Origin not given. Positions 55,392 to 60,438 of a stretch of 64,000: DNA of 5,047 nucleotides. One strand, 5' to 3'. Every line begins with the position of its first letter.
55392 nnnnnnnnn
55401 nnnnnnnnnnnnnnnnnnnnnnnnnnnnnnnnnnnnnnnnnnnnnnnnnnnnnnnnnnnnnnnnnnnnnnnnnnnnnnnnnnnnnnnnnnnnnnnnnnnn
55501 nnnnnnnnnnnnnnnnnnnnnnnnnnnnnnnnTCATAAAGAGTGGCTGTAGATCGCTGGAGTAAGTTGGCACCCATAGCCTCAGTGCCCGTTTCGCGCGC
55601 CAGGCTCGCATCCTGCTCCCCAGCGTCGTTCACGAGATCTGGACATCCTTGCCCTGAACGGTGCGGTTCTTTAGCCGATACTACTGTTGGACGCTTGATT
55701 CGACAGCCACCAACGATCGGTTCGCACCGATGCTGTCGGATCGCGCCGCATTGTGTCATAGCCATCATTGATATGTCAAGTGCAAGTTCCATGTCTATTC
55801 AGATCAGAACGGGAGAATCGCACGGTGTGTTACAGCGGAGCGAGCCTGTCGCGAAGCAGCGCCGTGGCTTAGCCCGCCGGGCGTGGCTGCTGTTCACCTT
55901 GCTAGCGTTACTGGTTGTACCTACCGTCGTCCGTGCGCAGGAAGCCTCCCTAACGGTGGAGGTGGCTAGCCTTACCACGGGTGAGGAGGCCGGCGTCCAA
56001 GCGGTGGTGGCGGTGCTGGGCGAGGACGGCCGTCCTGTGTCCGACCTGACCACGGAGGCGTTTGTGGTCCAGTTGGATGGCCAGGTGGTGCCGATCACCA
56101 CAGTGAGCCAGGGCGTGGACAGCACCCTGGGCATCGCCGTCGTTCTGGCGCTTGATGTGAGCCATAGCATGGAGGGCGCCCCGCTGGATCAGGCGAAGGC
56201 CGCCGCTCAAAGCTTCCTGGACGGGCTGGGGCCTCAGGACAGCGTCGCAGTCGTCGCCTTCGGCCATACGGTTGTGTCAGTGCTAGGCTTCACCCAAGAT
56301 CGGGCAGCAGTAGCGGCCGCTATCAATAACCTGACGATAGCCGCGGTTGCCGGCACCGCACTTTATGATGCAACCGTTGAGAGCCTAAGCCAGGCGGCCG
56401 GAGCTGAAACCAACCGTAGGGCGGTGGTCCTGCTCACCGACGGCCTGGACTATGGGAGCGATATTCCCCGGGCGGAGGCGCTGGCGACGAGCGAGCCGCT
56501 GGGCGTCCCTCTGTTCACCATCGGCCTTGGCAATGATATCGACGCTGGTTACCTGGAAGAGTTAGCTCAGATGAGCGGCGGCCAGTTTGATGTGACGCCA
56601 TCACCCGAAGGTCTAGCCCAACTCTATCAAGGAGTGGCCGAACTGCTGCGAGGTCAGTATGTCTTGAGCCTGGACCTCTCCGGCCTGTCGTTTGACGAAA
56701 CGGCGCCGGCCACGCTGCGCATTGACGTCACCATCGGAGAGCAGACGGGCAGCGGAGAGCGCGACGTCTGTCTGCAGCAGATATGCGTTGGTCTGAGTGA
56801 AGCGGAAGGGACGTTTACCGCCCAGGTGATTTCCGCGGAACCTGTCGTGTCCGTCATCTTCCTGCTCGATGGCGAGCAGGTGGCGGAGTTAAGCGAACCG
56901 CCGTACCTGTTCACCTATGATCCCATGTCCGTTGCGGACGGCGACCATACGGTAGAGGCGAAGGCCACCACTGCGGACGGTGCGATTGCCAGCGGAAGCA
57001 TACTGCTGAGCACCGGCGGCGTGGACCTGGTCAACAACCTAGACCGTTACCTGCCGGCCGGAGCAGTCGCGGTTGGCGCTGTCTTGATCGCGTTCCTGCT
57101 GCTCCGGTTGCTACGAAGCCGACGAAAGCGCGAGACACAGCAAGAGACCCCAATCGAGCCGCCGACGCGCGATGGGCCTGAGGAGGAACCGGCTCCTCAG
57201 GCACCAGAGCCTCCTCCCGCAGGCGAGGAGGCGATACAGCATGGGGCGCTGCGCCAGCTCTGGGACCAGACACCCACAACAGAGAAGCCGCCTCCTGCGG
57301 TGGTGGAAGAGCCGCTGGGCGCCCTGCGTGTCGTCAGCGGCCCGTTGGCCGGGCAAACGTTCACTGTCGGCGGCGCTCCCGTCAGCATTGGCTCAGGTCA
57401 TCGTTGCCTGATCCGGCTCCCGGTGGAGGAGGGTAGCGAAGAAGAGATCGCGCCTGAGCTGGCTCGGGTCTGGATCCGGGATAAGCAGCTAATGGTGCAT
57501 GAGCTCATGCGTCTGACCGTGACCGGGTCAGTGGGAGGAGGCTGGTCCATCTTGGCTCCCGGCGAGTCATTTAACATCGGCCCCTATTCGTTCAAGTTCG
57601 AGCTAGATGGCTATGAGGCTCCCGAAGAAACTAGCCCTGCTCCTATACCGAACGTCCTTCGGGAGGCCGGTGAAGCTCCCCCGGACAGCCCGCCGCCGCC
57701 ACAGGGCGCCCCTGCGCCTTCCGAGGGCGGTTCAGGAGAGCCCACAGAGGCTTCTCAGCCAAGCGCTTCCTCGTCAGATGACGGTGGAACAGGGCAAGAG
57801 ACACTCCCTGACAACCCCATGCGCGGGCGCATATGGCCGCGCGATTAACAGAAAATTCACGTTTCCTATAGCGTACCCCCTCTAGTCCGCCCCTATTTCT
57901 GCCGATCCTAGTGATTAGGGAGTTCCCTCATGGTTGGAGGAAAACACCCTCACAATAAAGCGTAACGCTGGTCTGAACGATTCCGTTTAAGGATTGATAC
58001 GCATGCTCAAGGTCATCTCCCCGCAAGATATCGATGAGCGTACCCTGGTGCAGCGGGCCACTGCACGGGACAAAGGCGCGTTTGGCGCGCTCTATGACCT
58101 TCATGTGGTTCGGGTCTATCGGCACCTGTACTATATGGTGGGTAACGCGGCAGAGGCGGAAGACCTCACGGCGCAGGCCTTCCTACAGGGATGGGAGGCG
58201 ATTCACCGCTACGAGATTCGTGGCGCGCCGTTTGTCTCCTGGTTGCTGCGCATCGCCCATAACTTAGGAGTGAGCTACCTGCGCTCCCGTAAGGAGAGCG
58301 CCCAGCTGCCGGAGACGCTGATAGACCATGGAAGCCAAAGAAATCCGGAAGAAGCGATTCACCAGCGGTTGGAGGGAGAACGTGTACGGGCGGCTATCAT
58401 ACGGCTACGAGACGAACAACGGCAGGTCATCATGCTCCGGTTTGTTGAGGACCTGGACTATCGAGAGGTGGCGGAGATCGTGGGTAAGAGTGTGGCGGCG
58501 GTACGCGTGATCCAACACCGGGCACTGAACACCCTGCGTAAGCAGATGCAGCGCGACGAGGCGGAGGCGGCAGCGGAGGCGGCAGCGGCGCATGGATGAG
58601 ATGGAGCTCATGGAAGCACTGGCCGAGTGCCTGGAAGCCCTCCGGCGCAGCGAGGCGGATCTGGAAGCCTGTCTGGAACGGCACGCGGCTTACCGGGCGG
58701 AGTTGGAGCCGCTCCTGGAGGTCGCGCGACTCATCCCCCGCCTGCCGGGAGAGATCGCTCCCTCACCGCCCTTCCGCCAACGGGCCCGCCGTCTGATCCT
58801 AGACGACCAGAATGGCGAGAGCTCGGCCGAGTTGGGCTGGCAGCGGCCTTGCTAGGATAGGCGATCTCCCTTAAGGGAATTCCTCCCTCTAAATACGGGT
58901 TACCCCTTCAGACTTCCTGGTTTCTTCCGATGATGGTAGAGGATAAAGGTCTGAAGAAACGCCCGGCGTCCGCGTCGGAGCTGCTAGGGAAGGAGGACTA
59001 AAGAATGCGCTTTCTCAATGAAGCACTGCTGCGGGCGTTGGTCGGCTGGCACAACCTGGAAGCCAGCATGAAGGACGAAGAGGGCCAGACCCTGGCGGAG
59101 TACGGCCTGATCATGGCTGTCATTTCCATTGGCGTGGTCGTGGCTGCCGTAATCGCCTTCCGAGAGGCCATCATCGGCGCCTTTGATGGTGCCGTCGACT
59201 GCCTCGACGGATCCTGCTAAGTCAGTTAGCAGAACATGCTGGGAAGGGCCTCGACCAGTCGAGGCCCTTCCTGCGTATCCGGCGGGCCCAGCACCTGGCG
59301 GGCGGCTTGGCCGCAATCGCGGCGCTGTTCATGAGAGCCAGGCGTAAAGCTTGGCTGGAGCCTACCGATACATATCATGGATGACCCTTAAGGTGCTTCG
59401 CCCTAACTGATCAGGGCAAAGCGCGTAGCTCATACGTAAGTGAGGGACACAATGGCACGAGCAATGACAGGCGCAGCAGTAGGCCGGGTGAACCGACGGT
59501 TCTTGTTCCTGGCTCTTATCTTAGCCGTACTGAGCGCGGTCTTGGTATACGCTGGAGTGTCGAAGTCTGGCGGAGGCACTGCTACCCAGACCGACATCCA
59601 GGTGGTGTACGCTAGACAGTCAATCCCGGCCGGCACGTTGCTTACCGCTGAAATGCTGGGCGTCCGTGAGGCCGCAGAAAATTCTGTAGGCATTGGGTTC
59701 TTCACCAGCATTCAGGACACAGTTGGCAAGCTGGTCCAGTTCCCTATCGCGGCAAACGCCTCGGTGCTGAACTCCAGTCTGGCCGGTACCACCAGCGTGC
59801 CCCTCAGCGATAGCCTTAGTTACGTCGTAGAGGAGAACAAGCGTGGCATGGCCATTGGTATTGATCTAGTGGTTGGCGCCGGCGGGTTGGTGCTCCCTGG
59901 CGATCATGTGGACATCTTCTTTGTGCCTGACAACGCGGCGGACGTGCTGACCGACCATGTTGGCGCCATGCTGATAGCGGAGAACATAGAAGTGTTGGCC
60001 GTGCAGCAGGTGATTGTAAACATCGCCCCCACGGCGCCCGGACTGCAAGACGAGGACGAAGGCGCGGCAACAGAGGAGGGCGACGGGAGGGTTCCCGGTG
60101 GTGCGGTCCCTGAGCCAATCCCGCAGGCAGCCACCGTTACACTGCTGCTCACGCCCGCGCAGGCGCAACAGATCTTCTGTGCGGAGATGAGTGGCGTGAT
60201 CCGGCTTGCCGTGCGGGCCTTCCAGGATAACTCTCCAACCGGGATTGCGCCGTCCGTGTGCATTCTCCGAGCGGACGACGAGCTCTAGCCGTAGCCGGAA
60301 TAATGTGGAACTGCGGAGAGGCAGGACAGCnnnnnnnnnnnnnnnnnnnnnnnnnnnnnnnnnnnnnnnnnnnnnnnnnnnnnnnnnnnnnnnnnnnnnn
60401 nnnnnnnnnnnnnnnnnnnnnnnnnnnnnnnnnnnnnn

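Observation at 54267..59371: Six sigma28/WhiG-type promoter motifs wire the Tad locus and its divergent neighbours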

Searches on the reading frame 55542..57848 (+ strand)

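Call 3: search_protein_families(library=pfam, proteins=[window:55542-57848:+])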
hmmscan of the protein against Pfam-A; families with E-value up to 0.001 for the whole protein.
window:55542-57848:+ (768 aa): 5 families
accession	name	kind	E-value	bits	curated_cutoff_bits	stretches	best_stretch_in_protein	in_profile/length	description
PF00092.34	VWA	-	2.2e-16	61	23.8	1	200-349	2-159/174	von Willebrand factor type A domain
PF13519.12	VWA_2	-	3.1e-15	57.2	27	1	200-301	1-106/107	von Willebrand factor type A domain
PF13768.12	VWA_3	-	2.5e-12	47.6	27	1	199-349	2-153/155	von Willebrand factor type A domain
PF17957.7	Big_7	-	8e-06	26.9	24.1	1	424-473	21-70/70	Bacterial Ig domain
PF09967.15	DUF2201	-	0.00046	20.8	26.4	0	200-303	1-90/123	VWA-like domain (DUF2201)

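Call 17: search_protein_families(library=ncbifam, proteins=[window:55542-57848:+], max_evalue=0.01)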
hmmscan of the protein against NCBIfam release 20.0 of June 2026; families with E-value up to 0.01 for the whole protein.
window:55542-57848:+ (768 aa): 4 families
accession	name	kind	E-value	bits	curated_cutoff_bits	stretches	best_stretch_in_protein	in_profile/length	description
TIGR03436.1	acidobact_VWFA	subfamily_domain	7.5e-20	71.6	81.25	1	152-376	10-289/324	VWA domain-containing protein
TIGR03788.1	marine_srt_targ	equivalog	2.4e-10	39.5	551.65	1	198-351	272-427/629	marine proteobacterial sortase target protein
NF047508.1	VWA_BatA_Lepto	exception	1.1e-09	37.7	380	1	132-368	26-272/315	VWA domain-containing protein BatA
NF010238.0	PRK13685.1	subfamily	7e-08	31.9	432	1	199-331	98-246/335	hypothetical protein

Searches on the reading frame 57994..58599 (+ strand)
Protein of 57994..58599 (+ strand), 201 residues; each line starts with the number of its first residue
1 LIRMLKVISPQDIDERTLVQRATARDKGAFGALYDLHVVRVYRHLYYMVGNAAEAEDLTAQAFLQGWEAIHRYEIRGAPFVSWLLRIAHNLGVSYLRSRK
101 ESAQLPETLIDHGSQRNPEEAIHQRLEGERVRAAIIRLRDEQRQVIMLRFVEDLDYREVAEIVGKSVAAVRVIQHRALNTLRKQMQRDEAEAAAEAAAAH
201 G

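Call 3: search_protein_families(library=pfam, proteins=[window:57994-58599:+])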
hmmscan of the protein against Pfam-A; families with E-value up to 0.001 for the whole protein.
window:57994-58599:+ (201 aa): 3 families
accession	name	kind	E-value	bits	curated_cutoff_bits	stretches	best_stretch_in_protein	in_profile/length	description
PF04542.20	Sigma70_r2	-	1.4e-16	60.5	24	1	33-100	1-69/71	Sigma-70 region 2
PF04545.22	Sigma70_r4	-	1.2e-12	47.5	24.1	1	137-183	4-50/50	Sigma-70, region 4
PF08281.18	Sigma70_r4_2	-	5.5e-12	45.6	25.7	1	129-180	2-53/54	Sigma-70, region 4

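Call 17: search_protein_families(library=ncbifam, proteins=[window:57994-58599:+], max_evalue=0.01)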
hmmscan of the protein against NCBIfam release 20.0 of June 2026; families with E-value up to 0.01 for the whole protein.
window:57994-58599:+ (201 aa): 111 families (the best 25 are shown)
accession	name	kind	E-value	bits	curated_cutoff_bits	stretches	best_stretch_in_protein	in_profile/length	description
TIGR02952.1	Sig70_famx2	equivalog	2.5e-41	141.4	206.45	1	18-185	1-170/170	ECF subfamily RNA polymerase sigma factor, BldN family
NF004113.0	PRK05602.1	equivalog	2.2e-28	99.3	208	1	12-191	29-207/211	RNA polymerase sigma factor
NF007223.0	PRK09641.1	equivalog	2.5e-28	99.2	209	1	17-186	7-185/187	RNA polymerase sigma factor SigW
TIGR02948.1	SigW_bacill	equivalog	4.3e-27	95.4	243.1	1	16-186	6-185/187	RNA polymerase sigma factor SigW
TIGR02937.1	sigma70-ECF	superfamily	2.6e-26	92.2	42.9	1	29-185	2-165/165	sigma-70 family RNA polymerase sigma factor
TIGR02983.1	SigE-fam_strep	subfamily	6e-26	91.3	141.55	1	26-187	4-160/162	SigE family RNA polymerase sigma factor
NF009166.1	PRK12513.1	equivalog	3.2e-25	89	206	1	13-189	7-190/193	RNA polymerase sigma factor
NF008888.0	PRK11922.1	equivalog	1.3e-24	87.1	204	1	8-195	10-206/231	RNA polymerase sigma factor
NF007216.0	PRK09638.1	equivalog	1.9e-24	86.4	194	1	13-189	3-178/180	RNA polymerase sigma factor SigY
NF007230.0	PRK09648.1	subfamily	1.9e-23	83.2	209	1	16-189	14-193/195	RNA polymerase sigma factor ShbA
NF007220.0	PRK09639.1-5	equivalog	3.7e-23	82.2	260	1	29-194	4-173/181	RNA polymerase sigma factor SigX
NF009168.0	PRK12515.1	subfamily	1.7e-22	79.8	236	1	13-186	7-180/189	RNA polymerase sigma factor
NF007228.0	PRK09646.1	subfamily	3.1e-22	79.2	226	1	12-186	14-191/194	ECF RNA polymerase sigma factor SigK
NF058625.1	sigma_PG0214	equivalog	6.2e-22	78.1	130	1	40-190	16-166/170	GFO_1088 family ECF-type sigma factor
TIGR02985.1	Sig70_bacteroi1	subfamily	6.5e-22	78.5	126.4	1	29-185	2-162/162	RNA polymerase sigma-70 factor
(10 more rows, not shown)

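Call 18: search_solved_structures(query=window:57994-58599:+, max_evalue=0.001)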
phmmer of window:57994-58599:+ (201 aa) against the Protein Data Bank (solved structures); distinct sequences matched with E-value up to 0.001: 26.
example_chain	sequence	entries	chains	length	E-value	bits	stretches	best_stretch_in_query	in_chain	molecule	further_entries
6dxo_A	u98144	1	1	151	2.6e-24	89.4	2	18-100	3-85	RNA polymerase ECF-subfamily sigma factor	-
5wuq_A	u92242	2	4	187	8.2e-20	74.7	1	20-186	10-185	ECF RNA polymerase sigma factor SigW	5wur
9m9d_F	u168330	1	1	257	3.2e-17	66.3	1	8-185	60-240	ECF RNA polymerase sigma factor SigE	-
9m9e_F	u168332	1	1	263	3.3e-17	66.2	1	8-185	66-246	ECF RNA polymerase sigma factor SigE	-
9m98_F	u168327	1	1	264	3.5e-17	66.2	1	8-185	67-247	ECF RNA polymerase sigma factor SigE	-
2q1z_A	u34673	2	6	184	7.4e-12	48.8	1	24-185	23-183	RpoE, ECF SigE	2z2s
7qh5_A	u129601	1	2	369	3.4e-11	46.7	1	29-101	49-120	RNA polymerase sigma factor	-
6jcy_F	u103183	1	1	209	5.4e-11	46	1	41-185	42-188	ECF RNA polymerase sigma factor SigH,ECF RNA polymerase sigma factor SigE,ECF RNA polymera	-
4nqw_A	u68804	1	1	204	9.7e-11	45.2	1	15-183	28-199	ECF RNA polymerase sigma factor SigK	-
6dv9_F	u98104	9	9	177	1.5e-10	44.6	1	20-186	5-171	ECF RNA polymerase sigma factor SigL | RNA polymerase sigma factor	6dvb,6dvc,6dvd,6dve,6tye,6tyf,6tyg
8z6g_B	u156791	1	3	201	9.3e-10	42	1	15-187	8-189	RNA polymerase sigma factor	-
6in7_B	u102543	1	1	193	1.4e-09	41.4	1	15-186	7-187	RNA polymerase sigma-H factor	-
4cxf_A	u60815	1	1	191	3.8e-09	40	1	9-177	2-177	RNA POLYMERASE SIGMA FACTOR CNRH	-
9isn_F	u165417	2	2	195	5.3e-09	39.5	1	43-183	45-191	ECF sigma factor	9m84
1or7_A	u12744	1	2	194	1.7e-07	34.7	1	12-182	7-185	RNA polymerase sigma-E factor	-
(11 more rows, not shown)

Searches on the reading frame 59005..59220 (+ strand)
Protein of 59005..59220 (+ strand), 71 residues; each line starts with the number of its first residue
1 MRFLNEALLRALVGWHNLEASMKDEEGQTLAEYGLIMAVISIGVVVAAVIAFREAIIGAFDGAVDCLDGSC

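Call 3: search_protein_families(library=pfam, proteins=[window:59005-59220:+])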
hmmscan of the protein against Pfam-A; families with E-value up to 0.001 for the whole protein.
window:59005-59220:+ (71 aa): 1 family
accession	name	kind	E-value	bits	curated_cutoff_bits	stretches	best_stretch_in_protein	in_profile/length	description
PF04964.19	Flp_Fap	-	3.8e-06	27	32.2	1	22-62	2-41/46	Flp/Fap pilin component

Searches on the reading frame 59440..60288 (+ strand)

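Call 3: search_protein_families(library=pfam, proteins=[window:59440-60288:+])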
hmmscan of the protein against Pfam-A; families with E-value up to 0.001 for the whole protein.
window:59440-60288:+ (282 aa): 2 families
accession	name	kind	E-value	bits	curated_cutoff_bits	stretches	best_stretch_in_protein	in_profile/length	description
PF16976.10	RcpC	-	3.2e-22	79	28.8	1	125-259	2-114/114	Flp pilus assembly protein RcpC/CpaB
PF08666.17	SAF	-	4.6e-07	30.7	21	1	54-112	2-60/63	SAF domain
